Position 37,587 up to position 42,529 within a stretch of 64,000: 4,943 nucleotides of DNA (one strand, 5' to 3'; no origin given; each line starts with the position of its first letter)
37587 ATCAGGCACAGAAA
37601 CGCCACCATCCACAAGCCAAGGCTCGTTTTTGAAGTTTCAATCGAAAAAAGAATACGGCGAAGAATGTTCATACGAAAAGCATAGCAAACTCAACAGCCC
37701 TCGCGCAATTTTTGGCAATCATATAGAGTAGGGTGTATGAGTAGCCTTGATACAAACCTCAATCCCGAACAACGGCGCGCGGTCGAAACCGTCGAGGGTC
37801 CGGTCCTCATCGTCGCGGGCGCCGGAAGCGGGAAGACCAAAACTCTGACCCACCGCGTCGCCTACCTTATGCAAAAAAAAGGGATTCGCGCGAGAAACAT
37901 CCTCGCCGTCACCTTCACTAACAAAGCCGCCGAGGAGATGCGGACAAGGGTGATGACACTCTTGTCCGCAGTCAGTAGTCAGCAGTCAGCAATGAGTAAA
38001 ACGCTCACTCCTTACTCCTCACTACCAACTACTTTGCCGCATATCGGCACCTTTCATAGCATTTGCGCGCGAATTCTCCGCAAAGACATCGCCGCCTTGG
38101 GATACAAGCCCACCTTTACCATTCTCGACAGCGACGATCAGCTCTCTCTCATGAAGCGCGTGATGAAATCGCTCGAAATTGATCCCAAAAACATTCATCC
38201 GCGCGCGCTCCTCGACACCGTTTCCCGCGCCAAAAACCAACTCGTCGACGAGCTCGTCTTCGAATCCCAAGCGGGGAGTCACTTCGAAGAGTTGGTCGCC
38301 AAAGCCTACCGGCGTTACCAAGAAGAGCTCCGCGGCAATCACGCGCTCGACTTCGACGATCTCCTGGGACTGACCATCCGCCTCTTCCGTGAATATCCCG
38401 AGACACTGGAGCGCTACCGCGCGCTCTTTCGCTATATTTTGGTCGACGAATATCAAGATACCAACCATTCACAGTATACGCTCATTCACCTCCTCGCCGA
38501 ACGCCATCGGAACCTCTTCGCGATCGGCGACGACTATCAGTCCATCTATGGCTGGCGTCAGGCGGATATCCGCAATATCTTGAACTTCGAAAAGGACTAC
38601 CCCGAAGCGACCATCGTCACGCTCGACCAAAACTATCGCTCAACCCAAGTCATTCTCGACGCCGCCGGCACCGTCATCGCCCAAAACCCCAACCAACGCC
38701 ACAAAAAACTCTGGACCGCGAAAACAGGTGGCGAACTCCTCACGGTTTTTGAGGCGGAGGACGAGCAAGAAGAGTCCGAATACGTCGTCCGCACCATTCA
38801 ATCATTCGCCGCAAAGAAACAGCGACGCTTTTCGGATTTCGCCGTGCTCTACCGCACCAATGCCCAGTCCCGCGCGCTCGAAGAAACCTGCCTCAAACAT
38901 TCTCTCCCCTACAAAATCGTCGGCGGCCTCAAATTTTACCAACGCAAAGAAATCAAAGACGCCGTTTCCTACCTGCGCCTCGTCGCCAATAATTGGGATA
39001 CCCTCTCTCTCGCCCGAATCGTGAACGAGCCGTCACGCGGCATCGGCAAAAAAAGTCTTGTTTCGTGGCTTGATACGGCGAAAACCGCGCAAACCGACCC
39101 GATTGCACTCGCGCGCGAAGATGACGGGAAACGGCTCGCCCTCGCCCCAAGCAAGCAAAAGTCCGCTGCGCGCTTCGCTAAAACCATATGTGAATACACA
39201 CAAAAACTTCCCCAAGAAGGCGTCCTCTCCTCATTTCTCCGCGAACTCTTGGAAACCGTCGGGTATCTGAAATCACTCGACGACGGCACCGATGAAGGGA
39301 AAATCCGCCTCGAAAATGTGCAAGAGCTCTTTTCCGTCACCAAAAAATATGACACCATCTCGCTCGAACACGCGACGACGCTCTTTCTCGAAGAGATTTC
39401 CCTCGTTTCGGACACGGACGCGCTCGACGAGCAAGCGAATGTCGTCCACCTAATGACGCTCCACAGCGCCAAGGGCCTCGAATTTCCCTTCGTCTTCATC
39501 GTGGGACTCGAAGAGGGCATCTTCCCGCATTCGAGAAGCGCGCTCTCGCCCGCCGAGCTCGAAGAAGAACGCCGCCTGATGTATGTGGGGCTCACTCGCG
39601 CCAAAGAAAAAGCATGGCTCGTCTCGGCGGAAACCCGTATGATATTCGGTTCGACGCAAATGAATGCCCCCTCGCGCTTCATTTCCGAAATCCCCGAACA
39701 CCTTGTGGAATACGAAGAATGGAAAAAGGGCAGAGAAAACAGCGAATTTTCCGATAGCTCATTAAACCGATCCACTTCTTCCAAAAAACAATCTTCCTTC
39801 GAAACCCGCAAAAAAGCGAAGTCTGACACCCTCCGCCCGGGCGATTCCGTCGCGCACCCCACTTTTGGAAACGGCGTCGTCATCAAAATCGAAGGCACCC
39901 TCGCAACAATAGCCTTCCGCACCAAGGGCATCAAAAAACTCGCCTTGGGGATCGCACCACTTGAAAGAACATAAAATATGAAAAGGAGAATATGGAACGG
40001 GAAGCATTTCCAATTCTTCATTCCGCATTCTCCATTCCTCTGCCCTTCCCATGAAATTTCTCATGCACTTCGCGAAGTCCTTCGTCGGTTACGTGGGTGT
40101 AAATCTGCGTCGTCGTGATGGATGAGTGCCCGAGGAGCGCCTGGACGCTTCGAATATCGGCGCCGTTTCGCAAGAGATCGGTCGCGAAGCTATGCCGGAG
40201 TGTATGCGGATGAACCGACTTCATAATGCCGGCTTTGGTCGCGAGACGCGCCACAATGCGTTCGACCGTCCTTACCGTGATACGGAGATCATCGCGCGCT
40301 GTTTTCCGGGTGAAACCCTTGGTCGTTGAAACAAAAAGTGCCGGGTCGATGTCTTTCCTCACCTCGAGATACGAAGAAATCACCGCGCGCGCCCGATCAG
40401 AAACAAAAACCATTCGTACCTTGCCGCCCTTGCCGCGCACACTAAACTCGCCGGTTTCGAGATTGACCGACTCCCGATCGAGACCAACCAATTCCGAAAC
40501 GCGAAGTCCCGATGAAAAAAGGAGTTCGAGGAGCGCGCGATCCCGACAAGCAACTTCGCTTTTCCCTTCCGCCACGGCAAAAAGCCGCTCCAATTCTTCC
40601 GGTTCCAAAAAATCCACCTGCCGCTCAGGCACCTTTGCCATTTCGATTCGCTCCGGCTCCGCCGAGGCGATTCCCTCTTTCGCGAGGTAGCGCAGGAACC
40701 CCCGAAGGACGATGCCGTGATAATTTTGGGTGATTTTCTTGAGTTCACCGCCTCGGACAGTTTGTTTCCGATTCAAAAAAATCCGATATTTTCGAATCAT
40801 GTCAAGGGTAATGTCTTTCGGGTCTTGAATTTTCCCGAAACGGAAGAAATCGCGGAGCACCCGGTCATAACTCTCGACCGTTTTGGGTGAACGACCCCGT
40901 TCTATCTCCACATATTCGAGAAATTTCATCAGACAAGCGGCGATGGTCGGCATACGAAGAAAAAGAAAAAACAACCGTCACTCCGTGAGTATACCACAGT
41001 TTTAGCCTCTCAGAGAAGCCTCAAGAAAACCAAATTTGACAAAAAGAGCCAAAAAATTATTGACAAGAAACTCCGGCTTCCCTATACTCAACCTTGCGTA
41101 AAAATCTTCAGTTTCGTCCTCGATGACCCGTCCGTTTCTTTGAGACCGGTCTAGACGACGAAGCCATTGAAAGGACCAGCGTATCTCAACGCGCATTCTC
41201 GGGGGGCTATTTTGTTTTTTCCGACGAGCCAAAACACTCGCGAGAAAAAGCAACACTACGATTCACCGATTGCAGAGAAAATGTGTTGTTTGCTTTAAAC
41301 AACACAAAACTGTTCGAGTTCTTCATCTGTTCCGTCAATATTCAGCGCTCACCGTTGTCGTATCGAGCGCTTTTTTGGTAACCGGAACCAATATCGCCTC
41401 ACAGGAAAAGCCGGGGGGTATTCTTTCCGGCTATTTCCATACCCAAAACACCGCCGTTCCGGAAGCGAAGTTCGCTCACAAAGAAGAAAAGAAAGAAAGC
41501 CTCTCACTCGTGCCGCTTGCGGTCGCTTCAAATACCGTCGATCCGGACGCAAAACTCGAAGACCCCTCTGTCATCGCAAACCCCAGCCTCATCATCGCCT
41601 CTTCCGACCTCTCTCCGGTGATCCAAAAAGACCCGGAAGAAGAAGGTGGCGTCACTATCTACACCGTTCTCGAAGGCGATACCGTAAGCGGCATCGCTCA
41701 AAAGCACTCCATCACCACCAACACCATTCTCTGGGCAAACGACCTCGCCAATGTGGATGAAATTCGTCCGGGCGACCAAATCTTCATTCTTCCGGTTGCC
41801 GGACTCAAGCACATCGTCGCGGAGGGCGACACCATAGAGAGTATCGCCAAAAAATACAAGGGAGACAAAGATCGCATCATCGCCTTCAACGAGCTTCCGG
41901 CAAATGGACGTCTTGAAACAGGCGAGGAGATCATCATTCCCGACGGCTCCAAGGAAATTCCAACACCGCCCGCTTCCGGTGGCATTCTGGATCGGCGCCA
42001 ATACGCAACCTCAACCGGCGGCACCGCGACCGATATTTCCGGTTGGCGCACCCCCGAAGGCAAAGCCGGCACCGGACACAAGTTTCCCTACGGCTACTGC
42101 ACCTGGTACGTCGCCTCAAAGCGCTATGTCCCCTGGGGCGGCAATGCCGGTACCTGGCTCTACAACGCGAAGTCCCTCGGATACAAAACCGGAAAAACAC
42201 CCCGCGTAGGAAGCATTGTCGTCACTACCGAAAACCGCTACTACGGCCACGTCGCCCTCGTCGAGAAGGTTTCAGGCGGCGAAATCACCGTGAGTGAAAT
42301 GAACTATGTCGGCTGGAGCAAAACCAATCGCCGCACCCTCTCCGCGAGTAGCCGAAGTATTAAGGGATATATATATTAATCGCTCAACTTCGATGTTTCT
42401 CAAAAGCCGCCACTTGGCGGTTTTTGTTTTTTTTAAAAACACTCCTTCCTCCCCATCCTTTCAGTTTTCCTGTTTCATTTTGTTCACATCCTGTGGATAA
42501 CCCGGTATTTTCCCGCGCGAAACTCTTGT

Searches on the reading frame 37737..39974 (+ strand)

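Call 12: search_protein_families(library=pfam, proteins=[window:37737-39974:+])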
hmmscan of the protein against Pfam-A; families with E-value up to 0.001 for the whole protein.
window:37737-39974:+ (745 aa): 9 families
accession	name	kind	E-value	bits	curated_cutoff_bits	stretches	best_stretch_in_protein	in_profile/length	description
PF00580.27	UvrD-helicase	-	1.4e-93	313.9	23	1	8-289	1-271/271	UvrD/REP helicase N-terminal domain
PF13361.12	UvrD_C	-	9.7e-74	249.3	25.6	1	294-631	1-348/350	UvrD-like helicase C-terminal domain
PF13245.12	AAA_19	-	1.9e-22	80.3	25.1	1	12-272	1-132/134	AAA domain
PF13538.12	UvrD_C_2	-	3.8e-12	46.3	27.4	1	570-629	2-52/52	UvrD-like helicase C-terminal domain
PF01443.25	Viral_helicase1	-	4.1e-07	30.5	21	0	552-625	160-223/228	Viral superfamily 1 RNA helicase core domain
PF21196.3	PcrA_UvrD_tudor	-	5.5e-07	29.8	23.9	1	702-743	2-47/48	PcrA/UvrD tudor domain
PF13604.12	AAA_30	-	1.2e-06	28.9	27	1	8-72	2-66/191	AAA domain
PF13086.12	AAA_11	-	3.5e-05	24.2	27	1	8-86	2-86/257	AAA domain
PF04851.21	ResIII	-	9.8e-05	22.8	22.5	0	8-80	4-81/164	Type III restriction enzyme, res subunit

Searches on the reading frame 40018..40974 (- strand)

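Call 12: search_protein_families(library=pfam, proteins=[window:40018-40974:-])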
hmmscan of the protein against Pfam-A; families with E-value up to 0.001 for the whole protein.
window:40018-40974:- (318 aa): 4 families
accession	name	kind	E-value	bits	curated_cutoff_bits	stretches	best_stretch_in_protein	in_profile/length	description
PF00589.27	Phage_integrase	-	8.3e-44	149.8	27.1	1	122-297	2-170/172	Phage integrase family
PF02899.23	Phage_int_SAM_1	-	4.6e-10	40.1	22.3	1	17-101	3-83/83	Phage integrase, N-terminal SAM-like domain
PF13102.12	Phage_int_SAM_5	-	1.9e-06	28.6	22.3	1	20-107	8-92/98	Phage integrase SAM-like domain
PF13495.12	Phage_int_SAM_4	-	0.00018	22.2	27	1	17-86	4-67/85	Phage integrase, N-terminal SAM-like domain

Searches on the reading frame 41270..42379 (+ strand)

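Call 8: search_protein_families(library=pfam, proteins=[window:41270-42379:+])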
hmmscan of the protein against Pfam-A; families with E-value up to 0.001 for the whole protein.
window:41270-42379:+ (369 aa): 3 families
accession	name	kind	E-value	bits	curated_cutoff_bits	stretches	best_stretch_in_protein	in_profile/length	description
PF01476.26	LysM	-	8.8e-20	70.8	20.9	2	131-173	1-42/43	LysM domain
PF05257.22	CHAP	-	2.1e-19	70.2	26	1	269-345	3-81/81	CHAP domain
PF23473.1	LysM3_LYK4_5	-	1.4e-10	41.5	29.3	1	131-166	5-39/48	LYK4/5 LysM3 domain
